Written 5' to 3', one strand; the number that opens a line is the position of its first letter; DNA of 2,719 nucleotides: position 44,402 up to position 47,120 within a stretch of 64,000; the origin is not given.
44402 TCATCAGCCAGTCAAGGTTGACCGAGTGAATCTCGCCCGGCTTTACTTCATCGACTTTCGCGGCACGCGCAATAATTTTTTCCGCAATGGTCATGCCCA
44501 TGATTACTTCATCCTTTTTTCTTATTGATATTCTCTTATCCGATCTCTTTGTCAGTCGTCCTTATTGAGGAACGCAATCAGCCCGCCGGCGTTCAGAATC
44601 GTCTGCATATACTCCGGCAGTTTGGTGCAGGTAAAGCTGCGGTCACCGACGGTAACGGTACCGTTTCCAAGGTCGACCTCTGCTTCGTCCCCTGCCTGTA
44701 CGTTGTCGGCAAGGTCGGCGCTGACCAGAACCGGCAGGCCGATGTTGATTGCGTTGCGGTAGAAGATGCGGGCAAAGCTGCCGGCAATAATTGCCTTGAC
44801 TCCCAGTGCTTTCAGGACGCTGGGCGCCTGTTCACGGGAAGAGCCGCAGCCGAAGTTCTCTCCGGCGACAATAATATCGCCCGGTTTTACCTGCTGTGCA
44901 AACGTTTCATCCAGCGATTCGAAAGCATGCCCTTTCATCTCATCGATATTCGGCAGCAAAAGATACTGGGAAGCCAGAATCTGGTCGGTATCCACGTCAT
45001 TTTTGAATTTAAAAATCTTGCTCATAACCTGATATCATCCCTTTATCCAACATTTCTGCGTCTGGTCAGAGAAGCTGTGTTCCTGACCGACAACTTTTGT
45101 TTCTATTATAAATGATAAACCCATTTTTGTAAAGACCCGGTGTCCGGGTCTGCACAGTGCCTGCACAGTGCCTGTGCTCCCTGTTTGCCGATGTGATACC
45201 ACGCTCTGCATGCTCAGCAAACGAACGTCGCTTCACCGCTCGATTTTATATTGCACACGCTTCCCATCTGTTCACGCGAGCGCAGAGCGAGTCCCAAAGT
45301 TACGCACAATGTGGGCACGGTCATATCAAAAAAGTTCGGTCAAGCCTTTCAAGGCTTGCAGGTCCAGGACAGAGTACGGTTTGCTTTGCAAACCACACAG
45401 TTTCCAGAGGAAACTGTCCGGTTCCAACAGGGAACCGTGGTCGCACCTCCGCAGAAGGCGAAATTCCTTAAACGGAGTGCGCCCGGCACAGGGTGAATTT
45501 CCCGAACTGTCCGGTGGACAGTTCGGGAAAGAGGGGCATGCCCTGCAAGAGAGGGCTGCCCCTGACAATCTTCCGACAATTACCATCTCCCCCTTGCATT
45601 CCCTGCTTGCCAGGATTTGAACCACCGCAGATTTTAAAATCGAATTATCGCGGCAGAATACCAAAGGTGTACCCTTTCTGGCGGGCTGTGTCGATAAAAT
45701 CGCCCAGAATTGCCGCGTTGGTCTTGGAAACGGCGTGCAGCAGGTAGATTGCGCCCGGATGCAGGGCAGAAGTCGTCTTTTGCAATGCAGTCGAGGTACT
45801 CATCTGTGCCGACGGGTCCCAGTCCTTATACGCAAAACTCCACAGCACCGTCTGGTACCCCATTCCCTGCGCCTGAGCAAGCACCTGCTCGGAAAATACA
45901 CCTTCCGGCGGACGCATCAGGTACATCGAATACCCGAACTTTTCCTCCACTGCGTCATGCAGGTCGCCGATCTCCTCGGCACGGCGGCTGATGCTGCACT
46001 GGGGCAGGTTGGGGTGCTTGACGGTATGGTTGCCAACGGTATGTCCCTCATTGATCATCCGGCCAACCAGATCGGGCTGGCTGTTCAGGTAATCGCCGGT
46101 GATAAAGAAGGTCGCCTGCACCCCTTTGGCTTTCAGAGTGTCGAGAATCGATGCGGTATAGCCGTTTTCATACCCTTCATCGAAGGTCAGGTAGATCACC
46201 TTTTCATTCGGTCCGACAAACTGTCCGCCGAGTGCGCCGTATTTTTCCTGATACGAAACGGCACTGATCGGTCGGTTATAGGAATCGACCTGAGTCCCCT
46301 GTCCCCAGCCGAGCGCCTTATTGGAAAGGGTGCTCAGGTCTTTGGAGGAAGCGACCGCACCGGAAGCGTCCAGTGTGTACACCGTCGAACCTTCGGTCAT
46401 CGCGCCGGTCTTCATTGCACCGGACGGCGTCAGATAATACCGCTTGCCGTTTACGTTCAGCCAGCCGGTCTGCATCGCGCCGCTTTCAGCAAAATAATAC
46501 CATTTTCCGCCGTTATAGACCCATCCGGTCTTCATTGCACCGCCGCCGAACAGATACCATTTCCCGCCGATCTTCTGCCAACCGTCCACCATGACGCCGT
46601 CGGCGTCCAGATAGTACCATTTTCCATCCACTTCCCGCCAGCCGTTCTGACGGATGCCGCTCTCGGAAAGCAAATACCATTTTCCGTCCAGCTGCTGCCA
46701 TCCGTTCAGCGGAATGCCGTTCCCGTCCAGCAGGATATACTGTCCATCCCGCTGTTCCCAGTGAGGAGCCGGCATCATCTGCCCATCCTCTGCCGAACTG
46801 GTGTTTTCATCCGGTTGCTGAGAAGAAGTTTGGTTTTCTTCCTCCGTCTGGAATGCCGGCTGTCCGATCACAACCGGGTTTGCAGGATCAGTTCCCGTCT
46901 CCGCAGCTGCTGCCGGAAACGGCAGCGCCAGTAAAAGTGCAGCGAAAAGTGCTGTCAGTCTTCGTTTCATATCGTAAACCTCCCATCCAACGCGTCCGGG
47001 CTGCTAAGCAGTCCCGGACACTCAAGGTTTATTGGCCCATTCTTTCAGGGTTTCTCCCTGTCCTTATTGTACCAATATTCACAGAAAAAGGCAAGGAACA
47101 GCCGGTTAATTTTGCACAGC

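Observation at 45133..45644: Hairpin-dense 0.5-kb non-coding block: candidate large structured RNA of unassigned class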

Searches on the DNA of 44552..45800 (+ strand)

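Call 4: search_rna_families(source=window, start=44900, end=45800, threshold=evalue, max_evalue=10, show_alignments=5)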
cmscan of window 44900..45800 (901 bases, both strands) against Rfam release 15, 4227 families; matches with E-value up to 10: 9.
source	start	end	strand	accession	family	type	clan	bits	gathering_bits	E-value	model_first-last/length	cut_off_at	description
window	45479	45572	-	RF02509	PYLIS_2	Cis-reg;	-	17.9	36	0.21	1-100/100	no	Pyrrolysine insertion sequence mtbB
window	45486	45599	-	RF01719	Pseudomon-1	Gene; sRNA;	-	17.1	50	1.3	1-116/116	no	Pseudomon-1/ErsA RNA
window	45498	45532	+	RF04163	mir-8364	Gene; miRNA;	-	16.8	67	5.8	1-61/61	no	mir-8364 microRNA precursor family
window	45534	45636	+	RF01220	snoR104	Gene; snRNA; snoRNA; HACA-box;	-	16.2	40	6.7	1-118/118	no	Small nucleolar RNA snoR104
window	45374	45438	-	RF00910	mir-873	Gene; miRNA;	-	15.9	95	2.9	1-77/77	no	mir-873 microRNA precursor family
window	45496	45577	-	RF02233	sX14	Gene; sRNA;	-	15.4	80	3.6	1-92/92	no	Xanthomonas sRNA sX14/Xoo3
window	45528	45562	-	RF02499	Atu_C4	Gene; sRNA;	-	15.1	80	5.2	32-67/70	no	Rhizobiales sRNA Atu_C4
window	45475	45543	+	RF00050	FMN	Cis-reg; riboswitch;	-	15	66.2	1.1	1-138/138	no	FMN riboswitch aptamer (RFN element)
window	45499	45529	-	RF04104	MIR918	Gene; miRNA;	-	14.1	268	9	1-265/265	no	MIR918 microRNA precursor family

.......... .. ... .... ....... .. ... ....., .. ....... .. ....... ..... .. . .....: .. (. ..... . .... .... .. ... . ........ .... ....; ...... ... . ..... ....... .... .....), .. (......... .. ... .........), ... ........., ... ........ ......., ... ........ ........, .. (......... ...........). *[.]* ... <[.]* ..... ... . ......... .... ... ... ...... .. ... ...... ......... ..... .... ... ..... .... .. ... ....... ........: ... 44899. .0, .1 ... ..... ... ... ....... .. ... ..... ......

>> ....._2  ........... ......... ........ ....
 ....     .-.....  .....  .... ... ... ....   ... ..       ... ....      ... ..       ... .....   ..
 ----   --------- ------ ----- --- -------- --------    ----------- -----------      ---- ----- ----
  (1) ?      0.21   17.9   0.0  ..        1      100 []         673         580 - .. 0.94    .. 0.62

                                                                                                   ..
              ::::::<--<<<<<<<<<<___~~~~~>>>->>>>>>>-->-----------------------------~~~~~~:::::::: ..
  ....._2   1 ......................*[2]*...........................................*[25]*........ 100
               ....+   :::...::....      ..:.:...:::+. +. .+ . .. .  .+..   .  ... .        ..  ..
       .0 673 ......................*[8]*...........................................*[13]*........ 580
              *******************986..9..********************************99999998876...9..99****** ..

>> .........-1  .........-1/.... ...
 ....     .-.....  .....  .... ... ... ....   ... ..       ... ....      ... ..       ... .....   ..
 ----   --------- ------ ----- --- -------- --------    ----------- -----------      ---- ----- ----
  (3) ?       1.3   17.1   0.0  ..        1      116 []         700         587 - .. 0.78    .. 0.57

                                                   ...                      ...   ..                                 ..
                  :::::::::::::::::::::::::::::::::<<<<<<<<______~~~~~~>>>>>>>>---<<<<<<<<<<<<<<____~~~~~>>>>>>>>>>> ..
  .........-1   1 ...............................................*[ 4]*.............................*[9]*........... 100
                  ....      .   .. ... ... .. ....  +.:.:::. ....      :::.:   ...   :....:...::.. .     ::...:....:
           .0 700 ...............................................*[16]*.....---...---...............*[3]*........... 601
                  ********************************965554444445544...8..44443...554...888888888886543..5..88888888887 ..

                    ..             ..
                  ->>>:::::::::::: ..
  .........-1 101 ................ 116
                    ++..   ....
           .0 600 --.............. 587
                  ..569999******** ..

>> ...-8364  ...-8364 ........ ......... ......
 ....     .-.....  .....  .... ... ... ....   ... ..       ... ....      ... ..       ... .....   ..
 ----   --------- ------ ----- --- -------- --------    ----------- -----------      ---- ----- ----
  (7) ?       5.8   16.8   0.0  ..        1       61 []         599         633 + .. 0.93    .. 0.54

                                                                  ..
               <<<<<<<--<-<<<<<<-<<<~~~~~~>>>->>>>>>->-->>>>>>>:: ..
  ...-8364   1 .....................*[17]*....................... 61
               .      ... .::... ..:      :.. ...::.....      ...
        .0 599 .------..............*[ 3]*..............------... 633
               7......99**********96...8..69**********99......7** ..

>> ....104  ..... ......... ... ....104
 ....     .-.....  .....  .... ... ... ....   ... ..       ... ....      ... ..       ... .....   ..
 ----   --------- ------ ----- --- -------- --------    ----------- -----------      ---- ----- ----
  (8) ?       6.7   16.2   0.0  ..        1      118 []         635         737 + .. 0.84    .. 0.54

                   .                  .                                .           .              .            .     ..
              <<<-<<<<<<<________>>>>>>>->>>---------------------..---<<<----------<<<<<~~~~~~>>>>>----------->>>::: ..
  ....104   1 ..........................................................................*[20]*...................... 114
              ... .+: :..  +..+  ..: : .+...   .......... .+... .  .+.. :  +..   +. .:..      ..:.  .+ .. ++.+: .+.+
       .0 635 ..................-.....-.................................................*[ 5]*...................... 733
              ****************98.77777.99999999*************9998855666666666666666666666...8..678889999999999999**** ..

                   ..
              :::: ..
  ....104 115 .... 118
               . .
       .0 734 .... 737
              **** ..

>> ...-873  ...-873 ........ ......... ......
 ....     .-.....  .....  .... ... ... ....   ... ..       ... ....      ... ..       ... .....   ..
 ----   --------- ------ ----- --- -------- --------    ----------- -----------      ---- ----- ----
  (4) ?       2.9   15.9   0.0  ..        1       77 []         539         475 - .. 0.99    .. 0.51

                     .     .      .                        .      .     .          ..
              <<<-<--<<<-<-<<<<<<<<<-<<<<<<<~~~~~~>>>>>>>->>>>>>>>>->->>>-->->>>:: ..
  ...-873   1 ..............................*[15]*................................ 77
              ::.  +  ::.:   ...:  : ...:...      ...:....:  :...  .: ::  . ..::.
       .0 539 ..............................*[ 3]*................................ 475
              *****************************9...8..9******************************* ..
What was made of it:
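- On Any Rfam family (RNase P, tmRNA, 6S, SRP, T-box, riboswitches, OLE, ROOL, GOLLD, raiA, HEARO and others): In 44900-45800 the best hit has E=0.21 and 17.9 bits (PYLIS_2), which is noise (call 4).
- On T-box leader: No T-box hit at E-values up to 10 (call 4).
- No T-box or riboswitch hit in the window even at E-values up to 10 (call 4).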

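Call 28: search_dna_similar(query=window:45240-45650:+, collection=phages, mode=distant, max_evalue=0.01)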
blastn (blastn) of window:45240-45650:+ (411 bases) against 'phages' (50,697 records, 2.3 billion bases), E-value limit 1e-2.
No match.

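Call 29: search_dna_similar(query=window:45240-45650:+, collection=plasmids, mode=distant, max_evalue=0.01)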
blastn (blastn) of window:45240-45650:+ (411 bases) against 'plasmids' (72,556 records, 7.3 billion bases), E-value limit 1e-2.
No match.
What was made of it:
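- Tried and rejected: blastn against phage and plasmid collections: no match (calls 28, 29).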

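Call 69: search_rna_families(sources=[L072, L073, L085, L063, L084, L008], threshold=gathering)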
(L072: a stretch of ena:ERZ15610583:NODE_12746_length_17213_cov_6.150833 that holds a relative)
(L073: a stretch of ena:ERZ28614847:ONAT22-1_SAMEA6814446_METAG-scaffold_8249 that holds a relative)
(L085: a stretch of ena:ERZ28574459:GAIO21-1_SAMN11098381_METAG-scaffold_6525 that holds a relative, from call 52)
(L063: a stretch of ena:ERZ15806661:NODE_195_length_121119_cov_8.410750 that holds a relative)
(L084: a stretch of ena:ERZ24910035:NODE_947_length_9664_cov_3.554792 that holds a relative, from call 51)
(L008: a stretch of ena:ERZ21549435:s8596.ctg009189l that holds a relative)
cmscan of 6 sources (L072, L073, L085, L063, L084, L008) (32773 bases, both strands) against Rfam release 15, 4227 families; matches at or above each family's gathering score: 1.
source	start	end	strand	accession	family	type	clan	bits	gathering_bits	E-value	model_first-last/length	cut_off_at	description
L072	2139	2402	+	RF00230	T-box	Cis-reg; leader;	-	96.7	93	2.8e-20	1-219/219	no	T-box leader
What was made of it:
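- On T-box leader: The relative L072 does have one at the same gap, at 96.7 bits (call 69).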

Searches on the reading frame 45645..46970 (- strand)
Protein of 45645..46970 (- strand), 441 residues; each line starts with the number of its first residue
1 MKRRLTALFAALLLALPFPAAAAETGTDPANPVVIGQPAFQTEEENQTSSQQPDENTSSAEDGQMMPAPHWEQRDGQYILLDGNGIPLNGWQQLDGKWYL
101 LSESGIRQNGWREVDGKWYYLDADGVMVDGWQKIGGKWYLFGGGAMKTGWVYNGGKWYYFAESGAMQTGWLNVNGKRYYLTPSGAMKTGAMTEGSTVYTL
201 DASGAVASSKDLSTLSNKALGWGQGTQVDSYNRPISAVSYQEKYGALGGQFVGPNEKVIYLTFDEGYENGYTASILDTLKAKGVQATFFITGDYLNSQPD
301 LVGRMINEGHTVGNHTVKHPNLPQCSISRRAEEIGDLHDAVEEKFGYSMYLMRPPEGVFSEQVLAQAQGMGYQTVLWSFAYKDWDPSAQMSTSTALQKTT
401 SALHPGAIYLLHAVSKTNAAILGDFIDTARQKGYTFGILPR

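Call 12: search_protein_families(library=pfam, proteins=[window:45645-46970:-])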
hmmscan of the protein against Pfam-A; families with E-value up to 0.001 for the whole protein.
window:45645-46970:- (441 aa): 3 families
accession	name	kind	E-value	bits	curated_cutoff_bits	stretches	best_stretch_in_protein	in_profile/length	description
PF01522.26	Polysacc_deac_1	-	4.1e-34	117.7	23.1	1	254-375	4-124/124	Polysaccharide deacetylase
PF01473.26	Choline_bind_1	-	1.2e-26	92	20.5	3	109-127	1-19/19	Putative cell wall binding repeat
PF19127.6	Choline_bind_3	-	8.3e-26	90.1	27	3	88-128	1-43/47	Choline-binding repeat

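Call 49: find_homologous_proteins(query=window:45645-46970:-, max_evalue=1e-80)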
Query window:45645-46970:- (441 aa): 178 proteins with E <= 1e-80 among 8000 candidates; the best 120 are listed.
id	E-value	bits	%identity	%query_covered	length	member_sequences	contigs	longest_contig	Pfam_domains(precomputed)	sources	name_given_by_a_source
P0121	0.0e+0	1008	99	100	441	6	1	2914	PF19127.7,PF01522.27,PF01473.27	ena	-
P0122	5.0e-251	851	87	91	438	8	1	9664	PF19127.7,PF01522.27,PF01473.27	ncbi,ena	-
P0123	4.0e-250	848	86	92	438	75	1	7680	PF19127.7,PF01522.27,PF01473.27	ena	-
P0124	5.3e-250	848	83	100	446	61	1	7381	PF19127.7,PF01522.27,PF01473.27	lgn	-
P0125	4.0e-180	617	62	100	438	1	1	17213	PF19127.7,PF01522.27,PF01473.27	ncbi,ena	-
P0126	8.8e-180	616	71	85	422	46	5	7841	PF19127.7,PF01522.27,PF01473.27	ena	-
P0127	1.7e-179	615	65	92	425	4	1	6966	PF19127.7,PF01522.27,PF01473.27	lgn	-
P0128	1.0e-176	606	74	80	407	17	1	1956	PF19127.7,PF01522.27,PF01473.27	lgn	-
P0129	2.0e-171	589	72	80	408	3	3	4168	PF19127.7,PF01522.27,PF01473.27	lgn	-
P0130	1.1e-170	586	61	100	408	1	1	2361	PF19127.7,PF01522.27,PF01473.27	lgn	-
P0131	5.8e-165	567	62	99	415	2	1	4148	PF19127.7,PF01522.27,PF01473.27,PF19085.7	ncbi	-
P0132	2.1e-162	559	59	100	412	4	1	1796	PF19127.7,PF01522.27,PF01473.27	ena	-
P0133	6.5e-160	551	68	80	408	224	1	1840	PF19127.7,PF01522.27,PF01473.27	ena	-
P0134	2.3e-150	519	57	92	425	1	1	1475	PF19127.7,PF01522.27,PF01473.27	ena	-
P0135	1.4e-105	372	65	58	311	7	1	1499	PF19127.7,PF01522.27,PF01473.27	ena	-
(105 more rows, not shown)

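Call 50: find_encoding_contigs(protein=P0123, flank=2500, max_places=10)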
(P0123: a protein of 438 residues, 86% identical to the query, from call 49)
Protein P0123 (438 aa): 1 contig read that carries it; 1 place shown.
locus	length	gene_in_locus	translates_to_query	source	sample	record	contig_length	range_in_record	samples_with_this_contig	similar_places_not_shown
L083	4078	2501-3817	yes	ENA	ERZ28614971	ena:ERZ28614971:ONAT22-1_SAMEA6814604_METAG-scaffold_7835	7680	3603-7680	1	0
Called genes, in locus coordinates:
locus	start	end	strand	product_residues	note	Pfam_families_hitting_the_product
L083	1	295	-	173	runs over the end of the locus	PF00583:Acetyltransf_1, PF13673:Acetyltransf_10, PF13508:Acetyltransf_7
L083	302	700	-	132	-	-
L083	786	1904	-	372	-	PF00248:Aldo_ket_red, PF13746:Fer4_18 (faint), PF12838:Fer4_7 (weak), PF13183:Fer4_8 (weak), PF13187:Fer4_9, PF13237:Fer4_10 (weak), PF13484:Fer4_16 (weak), PF13534:Fer4_17, +2 more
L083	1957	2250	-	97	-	PF00708:Acylphosphatase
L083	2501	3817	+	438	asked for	PF19127:Choline_bind_3, PF01473:Choline_bind_1, PF19127:Choline_bind_3 (weak), PF01473:Choline_bind_1 (weak), PF01522:Polysacc_deac_1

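Call 51: find_encoding_contigs(protein=P0122, flank=2500, max_places=10)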
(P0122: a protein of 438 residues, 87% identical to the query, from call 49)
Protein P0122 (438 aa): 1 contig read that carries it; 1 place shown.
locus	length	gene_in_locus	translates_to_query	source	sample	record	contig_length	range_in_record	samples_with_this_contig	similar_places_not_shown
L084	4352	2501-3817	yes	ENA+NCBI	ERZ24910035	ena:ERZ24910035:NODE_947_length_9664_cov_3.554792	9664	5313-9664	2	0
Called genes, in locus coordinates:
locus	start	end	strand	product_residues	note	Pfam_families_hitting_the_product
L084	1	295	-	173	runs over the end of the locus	PF00583:Acetyltransf_1, PF13673:Acetyltransf_10, PF13508:Acetyltransf_7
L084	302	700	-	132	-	-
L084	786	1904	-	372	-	PF00248:Aldo_ket_red, PF13746:Fer4_18 (faint), PF12838:Fer4_7 (weak), PF13183:Fer4_8, PF13187:Fer4_9, PF13237:Fer4_10 (weak), PF13484:Fer4_16, PF13534:Fer4_17, +2 more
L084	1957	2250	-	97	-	PF00708:Acylphosphatase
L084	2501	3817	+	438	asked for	PF19127:Choline_bind_3, PF01473:Choline_bind_1, PF19127:Choline_bind_3 (weak), PF01473:Choline_bind_1 (weak), PF19127:Choline_bind_3, PF01522:Polysacc_deac_1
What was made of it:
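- Tried and rejected: Deacetylase-side look-ups solved this (calls 50, 51).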

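Call 52: find_encoding_contigs(protein=P0126, flank=2500, max_places=6)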
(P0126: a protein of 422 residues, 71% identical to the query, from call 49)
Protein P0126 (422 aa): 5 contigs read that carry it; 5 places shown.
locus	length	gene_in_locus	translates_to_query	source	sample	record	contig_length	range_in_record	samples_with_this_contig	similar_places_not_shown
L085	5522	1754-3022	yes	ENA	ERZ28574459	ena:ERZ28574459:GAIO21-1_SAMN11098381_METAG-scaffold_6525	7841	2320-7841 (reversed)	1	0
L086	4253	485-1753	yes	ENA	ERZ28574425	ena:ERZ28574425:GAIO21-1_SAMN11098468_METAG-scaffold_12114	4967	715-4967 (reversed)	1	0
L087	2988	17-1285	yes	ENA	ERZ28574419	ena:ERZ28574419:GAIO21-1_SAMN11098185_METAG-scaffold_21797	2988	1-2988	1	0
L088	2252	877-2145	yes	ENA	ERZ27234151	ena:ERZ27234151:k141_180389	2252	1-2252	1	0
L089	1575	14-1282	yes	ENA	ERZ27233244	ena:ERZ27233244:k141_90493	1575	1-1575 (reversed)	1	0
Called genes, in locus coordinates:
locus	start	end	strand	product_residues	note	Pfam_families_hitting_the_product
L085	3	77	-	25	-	?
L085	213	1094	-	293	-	-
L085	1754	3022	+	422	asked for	PF01473:Choline_bind_1, PF19127:Choline_bind_3 (weak), PF01473:Choline_bind_1 (weak), PF19127:Choline_bind_3, PF01522:Polysacc_deac_1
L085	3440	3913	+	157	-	PF00694:Aconitase_C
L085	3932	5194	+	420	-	PF00330:Aconitase, PF28406:AcnX_3rd (weak)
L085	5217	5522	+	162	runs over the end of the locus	PF00694:Aconitase_C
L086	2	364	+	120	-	?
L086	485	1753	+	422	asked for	PF01473:Choline_bind_1, PF19127:Choline_bind_3 (weak), PF01473:Choline_bind_1 (weak), PF19127:Choline_bind_3, PF01522:Polysacc_deac_1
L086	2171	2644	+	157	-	PF00694:Aconitase_C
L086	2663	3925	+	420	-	PF00330:Aconitase, PF28406:AcnX_3rd (weak)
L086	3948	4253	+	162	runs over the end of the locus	PF00694:Aconitase_C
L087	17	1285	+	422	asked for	PF01473:Choline_bind_1, PF19127:Choline_bind_3 (weak), PF01473:Choline_bind_1 (weak), PF19127:Choline_bind_3, PF01522:Polysacc_deac_1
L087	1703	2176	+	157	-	PF00694:Aconitase_C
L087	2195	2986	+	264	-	?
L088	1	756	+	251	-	?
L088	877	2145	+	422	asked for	PF01473:Choline_bind_1, PF19127:Choline_bind_3 (weak), PF01473:Choline_bind_1 (weak), PF19127:Choline_bind_3, PF01522:Polysacc_deac_1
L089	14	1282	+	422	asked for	PF01473:Choline_bind_1, PF19127:Choline_bind_3 (weak), PF01473:Choline_bind_1 (weak), PF19127:Choline_bind_3, PF01522:Polysacc_deac_1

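Call 62: find_encoding_contigs(protein=window:45645-46970:-, flank=1200, max_places=10)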
Protein window:45645-46970:- (441 aa): 8 contigs read that carry it; 6 places shown.
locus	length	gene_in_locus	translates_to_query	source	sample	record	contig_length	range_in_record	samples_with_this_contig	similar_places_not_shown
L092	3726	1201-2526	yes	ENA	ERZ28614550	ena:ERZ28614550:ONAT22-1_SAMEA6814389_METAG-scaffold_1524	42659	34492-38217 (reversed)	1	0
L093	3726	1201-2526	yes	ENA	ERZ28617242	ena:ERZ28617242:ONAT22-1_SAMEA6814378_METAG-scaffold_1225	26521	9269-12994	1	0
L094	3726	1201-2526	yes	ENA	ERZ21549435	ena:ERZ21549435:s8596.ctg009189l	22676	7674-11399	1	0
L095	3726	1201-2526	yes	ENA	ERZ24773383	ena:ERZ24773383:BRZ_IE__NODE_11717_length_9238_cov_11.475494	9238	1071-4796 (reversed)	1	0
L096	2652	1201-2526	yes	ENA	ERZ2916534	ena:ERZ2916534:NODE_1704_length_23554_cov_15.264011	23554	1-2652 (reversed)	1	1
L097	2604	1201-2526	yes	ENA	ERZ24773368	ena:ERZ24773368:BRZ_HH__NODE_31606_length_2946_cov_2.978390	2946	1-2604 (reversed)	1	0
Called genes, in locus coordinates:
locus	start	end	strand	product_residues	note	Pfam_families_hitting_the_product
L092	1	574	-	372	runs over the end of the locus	PF00248:Aldo_ket_red, PF13746:Fer4_18 (faint), PF14697:Fer4_21 (faint), PF13183:Fer4_8 (weak), PF13187:Fer4_9, PF13237:Fer4_10 (weak), PF13484:Fer4_16 (weak), PF13534:Fer4_17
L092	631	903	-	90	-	PF00708:Acylphosphatase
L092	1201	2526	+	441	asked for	PF19127:Choline_bind_3, PF01473:Choline_bind_1, PF19127:Choline_bind_3, PF01473:Choline_bind_1 (weak), PF19127:Choline_bind_3 (weak), PF01522:Polysacc_deac_1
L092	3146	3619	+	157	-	PF00694:Aconitase_C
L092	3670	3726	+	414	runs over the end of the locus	PF00330:Aconitase, PF28406:AcnX_3rd (weak)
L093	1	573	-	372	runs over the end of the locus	PF00248:Aldo_ket_red, PF13746:Fer4_18 (faint), PF14697:Fer4_21 (faint), PF13183:Fer4_8 (weak), PF13187:Fer4_9, PF13237:Fer4_10 (weak), PF13484:Fer4_16 (weak), PF13534:Fer4_17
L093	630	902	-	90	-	PF00708:Acylphosphatase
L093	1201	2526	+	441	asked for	PF19127:Choline_bind_3, PF01473:Choline_bind_1, PF19127:Choline_bind_3, PF01473:Choline_bind_1 (weak), PF19127:Choline_bind_3 (weak), PF01522:Polysacc_deac_1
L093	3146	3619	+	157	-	PF00694:Aconitase_C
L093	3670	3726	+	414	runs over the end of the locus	PF00330:Aconitase, PF28406:AcnX_3rd (weak)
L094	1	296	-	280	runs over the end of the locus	PF00248:Aldo_ket_red, PF13746:Fer4_18 (faint), PF12838:Fer4_7 (faint), PF13183:Fer4_8, PF13187:Fer4_9, PF13237:Fer4_10 (weak), PF13484:Fer4_16 (weak), PF13534:Fer4_17, +1 more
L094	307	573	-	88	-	PF00248:Aldo_ket_red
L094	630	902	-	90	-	PF00708:Acylphosphatase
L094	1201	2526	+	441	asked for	PF19127:Choline_bind_3, PF01473:Choline_bind_1, PF19127:Choline_bind_3, PF01473:Choline_bind_1 (weak), PF19127:Choline_bind_3 (weak), PF01522:Polysacc_deac_1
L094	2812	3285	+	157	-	PF00694:Aconitase_C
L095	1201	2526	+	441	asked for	PF19127:Choline_bind_3, PF01473:Choline_bind_1, PF19127:Choline_bind_3, PF01473:Choline_bind_1 (weak), PF19127:Choline_bind_3 (weak), PF01522:Polysacc_deac_1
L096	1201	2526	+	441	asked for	PF19127:Choline_bind_3, PF01473:Choline_bind_1, PF19127:Choline_bind_3, PF01473:Choline_bind_1 (weak), PF19127:Choline_bind_3 (weak), PF01522:Polysacc_deac_1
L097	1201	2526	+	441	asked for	PF19127:Choline_bind_3, PF01473:Choline_bind_1, PF19127:Choline_bind_3, PF01473:Choline_bind_1 (weak), PF19127:Choline_bind_3 (weak), PF01522:Polysacc_deac_1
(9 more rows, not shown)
